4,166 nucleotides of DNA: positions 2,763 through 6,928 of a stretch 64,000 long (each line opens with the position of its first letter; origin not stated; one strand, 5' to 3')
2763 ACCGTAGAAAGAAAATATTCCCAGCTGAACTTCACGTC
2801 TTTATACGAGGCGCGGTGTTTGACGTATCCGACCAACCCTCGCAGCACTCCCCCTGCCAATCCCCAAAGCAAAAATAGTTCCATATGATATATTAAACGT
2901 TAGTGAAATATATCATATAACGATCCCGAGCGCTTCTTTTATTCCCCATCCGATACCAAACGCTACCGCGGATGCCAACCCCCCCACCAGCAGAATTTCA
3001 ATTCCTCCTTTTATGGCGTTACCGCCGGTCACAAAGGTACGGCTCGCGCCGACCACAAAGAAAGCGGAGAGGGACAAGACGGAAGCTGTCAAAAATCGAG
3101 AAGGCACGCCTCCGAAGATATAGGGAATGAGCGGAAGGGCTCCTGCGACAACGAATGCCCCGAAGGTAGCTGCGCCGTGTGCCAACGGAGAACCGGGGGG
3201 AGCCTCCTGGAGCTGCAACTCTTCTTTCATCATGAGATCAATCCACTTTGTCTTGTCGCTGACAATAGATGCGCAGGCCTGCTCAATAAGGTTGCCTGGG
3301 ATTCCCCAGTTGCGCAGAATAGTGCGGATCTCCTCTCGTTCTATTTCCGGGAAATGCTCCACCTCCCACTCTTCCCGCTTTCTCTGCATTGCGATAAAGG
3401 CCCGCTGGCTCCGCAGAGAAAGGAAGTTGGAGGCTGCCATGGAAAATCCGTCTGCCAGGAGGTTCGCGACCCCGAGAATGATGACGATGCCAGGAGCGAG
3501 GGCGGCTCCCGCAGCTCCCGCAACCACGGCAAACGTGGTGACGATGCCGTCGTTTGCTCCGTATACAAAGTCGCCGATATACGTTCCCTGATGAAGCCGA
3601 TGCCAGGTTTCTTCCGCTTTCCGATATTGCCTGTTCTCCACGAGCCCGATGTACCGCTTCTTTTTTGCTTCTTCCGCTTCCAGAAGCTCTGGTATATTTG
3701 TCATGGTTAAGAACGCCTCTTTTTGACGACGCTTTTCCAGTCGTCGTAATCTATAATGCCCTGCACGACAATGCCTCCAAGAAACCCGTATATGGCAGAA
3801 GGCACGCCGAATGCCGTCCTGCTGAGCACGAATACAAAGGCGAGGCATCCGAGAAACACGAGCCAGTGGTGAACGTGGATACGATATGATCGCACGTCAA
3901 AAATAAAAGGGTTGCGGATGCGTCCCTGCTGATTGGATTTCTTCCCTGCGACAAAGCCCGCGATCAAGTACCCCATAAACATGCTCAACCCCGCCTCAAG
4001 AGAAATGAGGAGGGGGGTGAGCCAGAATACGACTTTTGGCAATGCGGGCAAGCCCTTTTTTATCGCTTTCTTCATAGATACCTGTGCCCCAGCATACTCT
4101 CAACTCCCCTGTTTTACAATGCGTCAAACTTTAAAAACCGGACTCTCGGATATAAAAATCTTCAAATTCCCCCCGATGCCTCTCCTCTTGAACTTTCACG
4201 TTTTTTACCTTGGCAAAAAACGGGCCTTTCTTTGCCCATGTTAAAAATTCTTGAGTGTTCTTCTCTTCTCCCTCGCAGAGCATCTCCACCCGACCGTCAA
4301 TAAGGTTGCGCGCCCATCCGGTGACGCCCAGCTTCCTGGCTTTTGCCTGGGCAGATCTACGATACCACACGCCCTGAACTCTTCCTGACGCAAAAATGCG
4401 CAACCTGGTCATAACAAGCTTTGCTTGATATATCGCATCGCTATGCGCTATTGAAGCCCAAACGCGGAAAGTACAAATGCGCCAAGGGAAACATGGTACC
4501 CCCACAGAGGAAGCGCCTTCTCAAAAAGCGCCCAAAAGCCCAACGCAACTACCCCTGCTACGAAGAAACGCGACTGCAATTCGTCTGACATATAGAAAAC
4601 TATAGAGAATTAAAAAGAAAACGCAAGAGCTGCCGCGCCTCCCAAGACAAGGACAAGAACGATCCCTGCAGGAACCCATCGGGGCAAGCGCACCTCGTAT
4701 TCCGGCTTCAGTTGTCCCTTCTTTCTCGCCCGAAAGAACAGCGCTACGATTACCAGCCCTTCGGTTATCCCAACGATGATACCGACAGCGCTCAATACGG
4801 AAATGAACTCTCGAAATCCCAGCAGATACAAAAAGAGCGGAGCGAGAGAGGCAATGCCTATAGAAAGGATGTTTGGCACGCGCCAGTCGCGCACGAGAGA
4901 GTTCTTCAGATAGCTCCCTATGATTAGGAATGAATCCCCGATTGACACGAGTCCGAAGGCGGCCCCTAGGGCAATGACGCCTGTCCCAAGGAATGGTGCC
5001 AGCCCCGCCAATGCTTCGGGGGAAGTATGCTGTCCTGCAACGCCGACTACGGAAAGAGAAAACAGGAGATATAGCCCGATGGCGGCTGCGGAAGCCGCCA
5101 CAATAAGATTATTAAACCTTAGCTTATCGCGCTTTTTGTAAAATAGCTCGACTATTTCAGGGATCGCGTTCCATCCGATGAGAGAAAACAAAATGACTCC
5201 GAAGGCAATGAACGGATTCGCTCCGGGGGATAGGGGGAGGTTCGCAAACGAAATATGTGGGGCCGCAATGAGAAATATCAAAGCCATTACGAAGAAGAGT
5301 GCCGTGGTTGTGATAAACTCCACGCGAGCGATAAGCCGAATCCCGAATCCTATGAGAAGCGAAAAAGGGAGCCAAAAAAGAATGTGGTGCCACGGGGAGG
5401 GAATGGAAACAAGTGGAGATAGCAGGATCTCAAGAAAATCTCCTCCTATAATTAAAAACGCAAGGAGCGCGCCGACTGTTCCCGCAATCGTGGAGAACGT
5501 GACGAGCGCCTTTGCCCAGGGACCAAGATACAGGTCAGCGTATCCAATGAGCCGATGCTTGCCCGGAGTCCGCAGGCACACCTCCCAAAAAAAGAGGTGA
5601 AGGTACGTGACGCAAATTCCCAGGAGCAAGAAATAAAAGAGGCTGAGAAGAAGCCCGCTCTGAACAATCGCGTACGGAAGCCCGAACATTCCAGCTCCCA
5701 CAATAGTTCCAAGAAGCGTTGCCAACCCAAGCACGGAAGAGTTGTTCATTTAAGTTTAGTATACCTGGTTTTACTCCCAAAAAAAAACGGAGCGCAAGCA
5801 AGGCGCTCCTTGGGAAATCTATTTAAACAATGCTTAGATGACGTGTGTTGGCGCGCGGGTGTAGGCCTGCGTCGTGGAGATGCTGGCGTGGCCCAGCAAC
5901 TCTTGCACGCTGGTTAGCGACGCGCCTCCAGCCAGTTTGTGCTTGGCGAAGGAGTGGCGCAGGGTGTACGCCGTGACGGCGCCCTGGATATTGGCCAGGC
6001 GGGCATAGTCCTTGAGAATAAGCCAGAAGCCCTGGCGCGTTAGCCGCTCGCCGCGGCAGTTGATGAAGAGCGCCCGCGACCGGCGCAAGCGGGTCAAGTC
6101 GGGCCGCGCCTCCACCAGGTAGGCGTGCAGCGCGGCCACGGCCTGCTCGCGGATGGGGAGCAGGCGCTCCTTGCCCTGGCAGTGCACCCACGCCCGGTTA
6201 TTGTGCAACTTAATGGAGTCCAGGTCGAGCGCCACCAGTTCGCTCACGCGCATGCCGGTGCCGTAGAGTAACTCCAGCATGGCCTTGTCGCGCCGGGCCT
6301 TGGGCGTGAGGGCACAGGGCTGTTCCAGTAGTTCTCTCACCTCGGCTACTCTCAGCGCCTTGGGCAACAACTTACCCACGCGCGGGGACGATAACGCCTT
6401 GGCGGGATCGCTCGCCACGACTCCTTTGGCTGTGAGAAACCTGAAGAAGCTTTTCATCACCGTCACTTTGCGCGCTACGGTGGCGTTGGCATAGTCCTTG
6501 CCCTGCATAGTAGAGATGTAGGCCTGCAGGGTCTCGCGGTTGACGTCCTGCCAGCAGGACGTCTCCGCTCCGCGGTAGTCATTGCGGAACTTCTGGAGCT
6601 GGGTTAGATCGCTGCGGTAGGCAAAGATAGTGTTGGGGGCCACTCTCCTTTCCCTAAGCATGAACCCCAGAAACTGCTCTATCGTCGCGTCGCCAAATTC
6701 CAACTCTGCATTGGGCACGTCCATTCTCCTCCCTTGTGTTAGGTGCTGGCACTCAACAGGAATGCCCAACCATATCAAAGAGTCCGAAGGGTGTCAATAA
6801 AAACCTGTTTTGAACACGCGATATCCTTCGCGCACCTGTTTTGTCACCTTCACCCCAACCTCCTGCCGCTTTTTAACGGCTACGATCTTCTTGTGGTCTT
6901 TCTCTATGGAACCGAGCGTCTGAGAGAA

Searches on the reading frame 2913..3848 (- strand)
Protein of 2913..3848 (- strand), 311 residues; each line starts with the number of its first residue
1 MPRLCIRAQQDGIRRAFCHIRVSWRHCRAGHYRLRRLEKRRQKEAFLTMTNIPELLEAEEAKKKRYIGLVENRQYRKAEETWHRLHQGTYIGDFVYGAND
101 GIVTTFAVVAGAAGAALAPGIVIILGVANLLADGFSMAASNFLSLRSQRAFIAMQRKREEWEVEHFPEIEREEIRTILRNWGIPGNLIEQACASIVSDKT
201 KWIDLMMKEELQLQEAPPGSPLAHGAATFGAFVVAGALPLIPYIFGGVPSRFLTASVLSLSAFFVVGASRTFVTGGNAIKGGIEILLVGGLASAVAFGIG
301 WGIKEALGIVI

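Call 3: search_protein_families(library=pfam, proteins=[window:2913-3848:-], max_evalue=0.01)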
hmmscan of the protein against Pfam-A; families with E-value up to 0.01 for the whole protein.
window:2913-3848:- (311 aa): 1 family
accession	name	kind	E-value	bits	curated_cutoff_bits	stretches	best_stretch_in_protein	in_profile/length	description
PF01988.24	VIT1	-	3.5e-60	203.9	28.1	1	92-300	2-213/214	VIT family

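Call 4: search_protein_families(library=ncbifam, proteins=[window:2913-3848:-], max_evalue=0.01)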
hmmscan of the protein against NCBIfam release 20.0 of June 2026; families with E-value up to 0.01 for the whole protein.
window:2913-3848:- (311 aa): 0 families

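Call 43: search_protein_families(library=padloc, proteins=[window:2913-3848:-], max_evalue=0.001)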
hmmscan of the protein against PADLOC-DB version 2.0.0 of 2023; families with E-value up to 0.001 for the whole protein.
window:2913-3848:- (311 aa): 0 families

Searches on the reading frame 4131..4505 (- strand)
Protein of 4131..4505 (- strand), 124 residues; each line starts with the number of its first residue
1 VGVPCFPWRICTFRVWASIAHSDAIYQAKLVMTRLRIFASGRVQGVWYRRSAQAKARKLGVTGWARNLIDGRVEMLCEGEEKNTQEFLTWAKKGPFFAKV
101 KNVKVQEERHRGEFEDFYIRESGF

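Call 3: search_protein_families(library=pfam, proteins=[window:4131-4505:-], max_evalue=0.01)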
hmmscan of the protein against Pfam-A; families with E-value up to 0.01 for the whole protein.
window:4131-4505:- (124 aa): 1 family
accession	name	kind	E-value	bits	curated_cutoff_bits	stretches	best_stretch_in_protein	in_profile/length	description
PF00708.24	Acylphosphatase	-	3.5e-24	85.3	22.5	1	36-119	2-85/85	Acylphosphatase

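Call 43: search_protein_families(library=padloc, proteins=[window:4131-4505:-], max_evalue=0.001)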
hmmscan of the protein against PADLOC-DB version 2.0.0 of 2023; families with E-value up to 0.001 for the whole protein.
window:4131-4505:- (124 aa): 0 families

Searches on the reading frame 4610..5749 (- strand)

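Call 3: search_protein_families(library=pfam, proteins=[window:4610-5749:-], max_evalue=0.01)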
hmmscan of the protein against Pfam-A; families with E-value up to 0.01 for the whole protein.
window:4610-5749:- (379 aa): 2 families
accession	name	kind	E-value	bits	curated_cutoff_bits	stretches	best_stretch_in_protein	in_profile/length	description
PF03222.19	Trp_Tyr_perm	-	7.4e-14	52.1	22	1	2-366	2-385/393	Tryptophan/tyrosine permease family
PF01490.24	Aa_trans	-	5.9e-11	42.1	25.6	1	6-239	6-255/410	Transmembrane amino acid transporter protein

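Call 43: search_protein_families(library=padloc, proteins=[window:4610-5749:-], max_evalue=0.001)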
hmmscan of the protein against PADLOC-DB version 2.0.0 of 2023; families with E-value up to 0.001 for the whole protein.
window:4610-5749:- (379 aa): 0 families

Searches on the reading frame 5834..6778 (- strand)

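Call 3: search_protein_families(library=pfam, proteins=[window:5834-6778:-], max_evalue=0.01)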
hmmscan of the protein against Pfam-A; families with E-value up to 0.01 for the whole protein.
window:5834-6778:- (314 aa): 3 families
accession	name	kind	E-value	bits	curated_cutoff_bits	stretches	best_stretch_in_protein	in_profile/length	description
PF00589.27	Phage_integrase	-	3.4e-38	131.6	27.1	1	142-309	3-168/172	Phage integrase family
PF02899.23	Phage_int_SAM_1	-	2.2e-15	57.1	22.3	1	33-119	1-83/83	Phage integrase, N-terminal SAM-like domain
PF13495.12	Phage_int_SAM_4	-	0.0017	19.2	27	1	36-113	5-76/85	Phage integrase, N-terminal SAM-like domain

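Call 43: search_protein_families(library=padloc, proteins=[window:5834-6778:-], max_evalue=0.001)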
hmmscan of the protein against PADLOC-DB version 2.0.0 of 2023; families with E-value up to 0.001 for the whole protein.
window:5834-6778:- (314 aa): 0 families
